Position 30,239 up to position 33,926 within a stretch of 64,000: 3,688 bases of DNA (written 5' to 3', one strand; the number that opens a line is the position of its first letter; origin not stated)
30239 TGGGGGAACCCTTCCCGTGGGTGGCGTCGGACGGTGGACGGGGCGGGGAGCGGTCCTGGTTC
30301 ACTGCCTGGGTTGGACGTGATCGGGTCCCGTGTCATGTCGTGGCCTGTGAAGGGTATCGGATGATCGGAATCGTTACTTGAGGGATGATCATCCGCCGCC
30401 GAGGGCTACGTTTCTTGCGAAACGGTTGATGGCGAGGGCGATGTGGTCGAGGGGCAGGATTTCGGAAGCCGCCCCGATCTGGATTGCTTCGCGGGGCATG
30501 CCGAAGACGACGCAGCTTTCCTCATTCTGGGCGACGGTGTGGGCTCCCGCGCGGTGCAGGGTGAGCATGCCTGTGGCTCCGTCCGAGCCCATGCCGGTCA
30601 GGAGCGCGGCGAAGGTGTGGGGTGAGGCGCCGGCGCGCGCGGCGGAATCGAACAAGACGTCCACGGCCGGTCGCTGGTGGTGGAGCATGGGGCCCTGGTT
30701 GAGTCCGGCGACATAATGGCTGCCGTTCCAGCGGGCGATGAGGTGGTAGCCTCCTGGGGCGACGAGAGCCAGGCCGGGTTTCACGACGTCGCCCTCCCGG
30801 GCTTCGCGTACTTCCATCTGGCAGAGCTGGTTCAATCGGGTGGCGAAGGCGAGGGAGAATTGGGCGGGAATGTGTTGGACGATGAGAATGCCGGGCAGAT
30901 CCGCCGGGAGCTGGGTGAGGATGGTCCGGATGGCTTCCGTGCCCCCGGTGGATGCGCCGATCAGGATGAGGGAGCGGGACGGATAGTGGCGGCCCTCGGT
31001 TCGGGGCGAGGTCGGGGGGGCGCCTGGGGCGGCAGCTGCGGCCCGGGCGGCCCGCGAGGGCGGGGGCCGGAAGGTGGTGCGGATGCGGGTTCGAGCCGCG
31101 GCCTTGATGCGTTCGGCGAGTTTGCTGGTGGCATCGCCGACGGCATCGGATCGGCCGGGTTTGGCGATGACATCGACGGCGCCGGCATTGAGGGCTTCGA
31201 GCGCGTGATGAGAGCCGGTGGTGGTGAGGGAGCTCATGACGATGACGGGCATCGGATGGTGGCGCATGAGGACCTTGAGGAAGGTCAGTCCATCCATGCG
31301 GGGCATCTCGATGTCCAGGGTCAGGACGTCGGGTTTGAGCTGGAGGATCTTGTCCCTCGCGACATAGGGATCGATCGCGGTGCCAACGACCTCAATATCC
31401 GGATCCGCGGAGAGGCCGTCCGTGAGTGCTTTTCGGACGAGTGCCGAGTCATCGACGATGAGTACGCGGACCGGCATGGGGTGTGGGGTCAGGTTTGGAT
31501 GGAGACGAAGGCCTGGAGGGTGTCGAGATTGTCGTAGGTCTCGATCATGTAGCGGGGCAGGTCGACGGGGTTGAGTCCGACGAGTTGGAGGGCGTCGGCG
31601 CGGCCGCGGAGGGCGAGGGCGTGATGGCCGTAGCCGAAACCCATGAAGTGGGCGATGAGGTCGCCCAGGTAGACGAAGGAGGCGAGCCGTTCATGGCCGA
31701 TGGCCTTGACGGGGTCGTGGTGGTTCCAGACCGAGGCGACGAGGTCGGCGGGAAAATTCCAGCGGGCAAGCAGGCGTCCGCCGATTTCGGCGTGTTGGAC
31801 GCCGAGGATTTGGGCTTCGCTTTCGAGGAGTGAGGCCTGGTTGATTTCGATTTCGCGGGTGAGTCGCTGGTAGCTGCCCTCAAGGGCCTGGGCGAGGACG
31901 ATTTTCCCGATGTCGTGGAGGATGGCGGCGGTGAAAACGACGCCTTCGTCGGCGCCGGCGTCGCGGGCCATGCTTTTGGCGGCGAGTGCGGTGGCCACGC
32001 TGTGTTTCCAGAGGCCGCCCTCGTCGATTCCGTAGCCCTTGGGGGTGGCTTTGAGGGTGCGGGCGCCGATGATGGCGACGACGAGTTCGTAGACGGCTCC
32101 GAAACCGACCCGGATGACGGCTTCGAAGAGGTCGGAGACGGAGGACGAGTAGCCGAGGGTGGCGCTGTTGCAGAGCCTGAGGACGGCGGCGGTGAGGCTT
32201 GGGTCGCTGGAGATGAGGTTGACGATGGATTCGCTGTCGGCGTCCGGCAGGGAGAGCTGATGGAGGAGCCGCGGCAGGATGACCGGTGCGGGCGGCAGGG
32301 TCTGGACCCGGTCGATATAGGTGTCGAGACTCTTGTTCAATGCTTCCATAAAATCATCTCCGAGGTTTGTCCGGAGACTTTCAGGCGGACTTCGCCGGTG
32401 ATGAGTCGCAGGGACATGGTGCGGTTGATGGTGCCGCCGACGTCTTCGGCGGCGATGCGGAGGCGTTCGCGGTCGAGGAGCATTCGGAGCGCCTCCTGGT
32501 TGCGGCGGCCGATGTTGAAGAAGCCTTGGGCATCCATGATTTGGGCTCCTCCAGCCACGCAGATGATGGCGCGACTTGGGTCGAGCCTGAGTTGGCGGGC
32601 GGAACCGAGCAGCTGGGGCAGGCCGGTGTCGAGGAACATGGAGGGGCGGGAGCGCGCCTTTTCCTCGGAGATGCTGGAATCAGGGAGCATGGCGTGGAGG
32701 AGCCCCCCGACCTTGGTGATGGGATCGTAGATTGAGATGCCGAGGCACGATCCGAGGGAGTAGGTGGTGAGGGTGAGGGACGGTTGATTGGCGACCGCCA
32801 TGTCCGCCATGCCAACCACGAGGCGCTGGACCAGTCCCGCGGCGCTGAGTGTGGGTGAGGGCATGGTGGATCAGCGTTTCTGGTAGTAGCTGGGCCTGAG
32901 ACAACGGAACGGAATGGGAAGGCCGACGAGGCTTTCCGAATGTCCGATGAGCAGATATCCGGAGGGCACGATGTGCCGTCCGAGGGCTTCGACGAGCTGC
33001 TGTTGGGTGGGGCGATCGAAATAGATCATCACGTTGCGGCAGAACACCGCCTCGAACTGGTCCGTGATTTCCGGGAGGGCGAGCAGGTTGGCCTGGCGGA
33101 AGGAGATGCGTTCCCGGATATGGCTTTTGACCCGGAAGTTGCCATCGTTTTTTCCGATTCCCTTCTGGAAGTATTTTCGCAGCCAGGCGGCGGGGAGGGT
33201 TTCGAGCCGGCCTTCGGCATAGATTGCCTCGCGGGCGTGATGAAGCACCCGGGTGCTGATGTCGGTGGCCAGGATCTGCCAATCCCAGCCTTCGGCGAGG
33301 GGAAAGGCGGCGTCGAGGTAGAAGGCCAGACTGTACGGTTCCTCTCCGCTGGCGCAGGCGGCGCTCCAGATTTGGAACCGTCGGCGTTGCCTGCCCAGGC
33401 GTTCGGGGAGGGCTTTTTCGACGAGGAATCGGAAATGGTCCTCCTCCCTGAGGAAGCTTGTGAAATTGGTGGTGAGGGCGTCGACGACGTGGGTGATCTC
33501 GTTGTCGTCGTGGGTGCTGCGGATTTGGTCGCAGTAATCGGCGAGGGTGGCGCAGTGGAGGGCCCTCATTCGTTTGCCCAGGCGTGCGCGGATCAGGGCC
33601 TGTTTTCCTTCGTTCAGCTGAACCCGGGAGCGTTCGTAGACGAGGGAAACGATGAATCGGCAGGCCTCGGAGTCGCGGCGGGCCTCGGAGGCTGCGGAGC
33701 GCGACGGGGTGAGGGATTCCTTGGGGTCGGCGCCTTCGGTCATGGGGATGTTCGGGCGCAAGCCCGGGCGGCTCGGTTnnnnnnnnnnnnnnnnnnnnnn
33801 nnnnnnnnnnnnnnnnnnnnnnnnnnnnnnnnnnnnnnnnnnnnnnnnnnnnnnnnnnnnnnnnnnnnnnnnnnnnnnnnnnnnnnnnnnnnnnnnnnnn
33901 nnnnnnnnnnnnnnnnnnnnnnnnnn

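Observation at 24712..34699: Atypical che operon: two HDOD proteins, no CheY/CheW, and a PAS kinase plus REC-HD-GYP pair as apparent output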

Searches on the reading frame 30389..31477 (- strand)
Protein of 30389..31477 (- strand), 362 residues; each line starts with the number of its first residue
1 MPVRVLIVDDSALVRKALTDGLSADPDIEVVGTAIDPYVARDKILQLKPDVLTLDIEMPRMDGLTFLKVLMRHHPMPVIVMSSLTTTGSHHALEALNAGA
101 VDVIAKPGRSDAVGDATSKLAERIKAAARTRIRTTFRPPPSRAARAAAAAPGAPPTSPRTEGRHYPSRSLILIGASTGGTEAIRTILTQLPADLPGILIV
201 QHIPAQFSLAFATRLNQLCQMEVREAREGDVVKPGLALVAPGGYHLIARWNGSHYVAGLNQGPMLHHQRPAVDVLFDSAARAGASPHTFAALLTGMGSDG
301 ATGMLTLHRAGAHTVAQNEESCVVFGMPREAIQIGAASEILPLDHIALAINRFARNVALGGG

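Call 4: search_protein_families(library=pfam, proteins=[window:30389-31477:-], max_evalue=0.01)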
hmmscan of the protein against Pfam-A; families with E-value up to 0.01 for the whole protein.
window:30389-31477:- (362 aa): 2 families
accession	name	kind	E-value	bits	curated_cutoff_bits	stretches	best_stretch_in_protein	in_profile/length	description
PF01339.22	CheB_methylest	-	2.5e-60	203.6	24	1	171-349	1-173/174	CheB methylesterase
PF00072.30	Response_reg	-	2.3e-21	76.5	30.2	1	5-111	1-104/111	Response regulator receiver domain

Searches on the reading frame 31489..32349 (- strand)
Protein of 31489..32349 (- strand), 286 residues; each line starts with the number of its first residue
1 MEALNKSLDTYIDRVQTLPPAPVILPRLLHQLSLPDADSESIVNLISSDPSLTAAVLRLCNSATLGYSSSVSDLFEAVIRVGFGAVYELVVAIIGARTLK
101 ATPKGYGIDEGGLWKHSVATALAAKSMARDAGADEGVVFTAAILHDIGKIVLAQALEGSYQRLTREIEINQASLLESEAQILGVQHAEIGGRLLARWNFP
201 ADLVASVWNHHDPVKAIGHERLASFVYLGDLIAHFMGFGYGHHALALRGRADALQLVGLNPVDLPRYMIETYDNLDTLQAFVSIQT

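Call 4: search_protein_families(library=pfam, proteins=[window:31489-32349:-], max_evalue=0.01)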
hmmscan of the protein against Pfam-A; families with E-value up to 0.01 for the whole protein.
window:31489-32349:- (286 aa): 3 families
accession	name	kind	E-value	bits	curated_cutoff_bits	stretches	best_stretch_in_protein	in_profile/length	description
PF08668.18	HDOD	-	8e-51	172.8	22.9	1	18-213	1-196/196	HDOD domain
PF01966.28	HD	-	4.1e-10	40.4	22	1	114-215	2-90/116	HD domain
PF18019.7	Cas3_HD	-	0.00087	19.8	23.1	1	113-216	29-135/207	Cas3, HD domain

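Call 56: find_homologous_proteins(query=window:31489-32349:-, max_evalue=1e-10)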
Query window:31489-32349:- (286 aa): 521 proteins with E <= 1e-10 among 6784 candidates; the best 120 are listed.
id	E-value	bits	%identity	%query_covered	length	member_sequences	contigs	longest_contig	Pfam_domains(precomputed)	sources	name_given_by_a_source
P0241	1.4e-181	620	100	100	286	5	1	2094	PF08668.19,PF01966.29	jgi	jgi:putative nucleotidyltransferase with HDIG domain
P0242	8.9e-158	542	86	100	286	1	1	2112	PF08668.19,PF01966.29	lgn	-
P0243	1.4e-145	502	79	100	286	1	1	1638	PF08668.19,PF01966.29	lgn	-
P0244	3.6e-145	501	79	100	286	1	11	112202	PF08668.19,PF01966.29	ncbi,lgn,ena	-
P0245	8.1e-134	463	72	99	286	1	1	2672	PF08668.19,PF01966.29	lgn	-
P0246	5.3e-130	451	73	99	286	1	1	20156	PF08668.19,PF01966.29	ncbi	-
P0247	3.1e-128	445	71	99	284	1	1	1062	PF08668.19,PF01966.29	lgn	-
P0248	1.9e-127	442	70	99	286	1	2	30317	PF08668.19,PF01966.29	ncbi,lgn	-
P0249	4.7e-127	441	69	100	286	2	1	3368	PF08668.19,PF01966.29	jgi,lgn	jgi:putative nucleotidyltransferase with HDIG domain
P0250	1.2e-124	433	69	100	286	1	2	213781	PF08668.19,PF01966.29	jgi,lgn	jgi:putative nucleotidyltransferase with HDIG domain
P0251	1.3e-124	433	69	99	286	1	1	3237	PF08668.19,PF01966.29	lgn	-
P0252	1.9e-124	433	70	99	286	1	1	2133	PF08668.19,PF01966.29,PF18019.8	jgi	jgi:putative nucleotidyltransferase with HDIG domain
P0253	3.8e-124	432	69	100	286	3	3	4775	PF08668.19,PF01966.29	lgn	-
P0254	6.1e-124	431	69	99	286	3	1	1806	PF08668.19,PF01966.29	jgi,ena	jgi:putative nucleotidyltransferase with HDIG domain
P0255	2.3e-123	429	68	100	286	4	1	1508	PF08668.19,PF01966.29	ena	-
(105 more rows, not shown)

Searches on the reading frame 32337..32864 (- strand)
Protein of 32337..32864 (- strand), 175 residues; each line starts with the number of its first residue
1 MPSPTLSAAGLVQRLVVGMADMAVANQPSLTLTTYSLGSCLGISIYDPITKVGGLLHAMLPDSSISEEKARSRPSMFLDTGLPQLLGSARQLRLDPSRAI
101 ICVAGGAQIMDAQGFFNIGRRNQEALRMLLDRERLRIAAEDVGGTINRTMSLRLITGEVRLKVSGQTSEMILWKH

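Call 4: search_protein_families(library=pfam, proteins=[window:32337-32864:-], max_evalue=0.01)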
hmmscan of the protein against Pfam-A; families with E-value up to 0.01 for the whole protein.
window:32337-32864:- (175 aa): 1 family
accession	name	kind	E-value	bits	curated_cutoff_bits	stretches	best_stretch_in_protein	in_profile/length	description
PF03975.18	CheD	-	1.4e-23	83.5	25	1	59-162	1-107/108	CheD chemotactic sensory transduction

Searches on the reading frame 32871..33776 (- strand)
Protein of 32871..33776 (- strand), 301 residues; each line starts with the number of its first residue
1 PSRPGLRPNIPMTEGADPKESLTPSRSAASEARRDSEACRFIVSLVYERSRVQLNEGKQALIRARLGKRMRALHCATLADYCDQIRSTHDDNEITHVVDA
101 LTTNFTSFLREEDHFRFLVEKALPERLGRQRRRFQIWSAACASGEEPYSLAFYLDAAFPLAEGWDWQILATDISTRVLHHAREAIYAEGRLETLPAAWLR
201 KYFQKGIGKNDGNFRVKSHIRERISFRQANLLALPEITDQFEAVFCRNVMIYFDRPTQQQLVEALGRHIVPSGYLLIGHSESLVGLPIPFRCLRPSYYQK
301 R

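Call 4: search_protein_families(library=pfam, proteins=[window:32871-33776:-], max_evalue=0.01)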
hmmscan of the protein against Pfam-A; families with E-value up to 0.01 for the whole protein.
window:32871-33776:- (301 aa): 5 families
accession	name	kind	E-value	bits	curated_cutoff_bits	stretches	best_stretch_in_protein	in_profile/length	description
PF01739.24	CheR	-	6.2e-60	202.4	27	1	104-293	1-189/195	CheR methyltransferase, SAM binding domain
PF03705.20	CheR_N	-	1.5e-12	47.4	27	1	41-87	5-51/53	CheR methyltransferase, all-alpha domain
PF13649.12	Methyltransf_25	-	1.5e-07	32.4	27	1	223-273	47-97/97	Methyltransferase domain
PF08241.18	Methyltransf_11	-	4.2e-05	24.5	21.2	1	219-277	43-95/95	Methyltransferase domain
PF08242.18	Methyltransf_12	-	0.00015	22.9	30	0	222-275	49-98/98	Methyltransferase domain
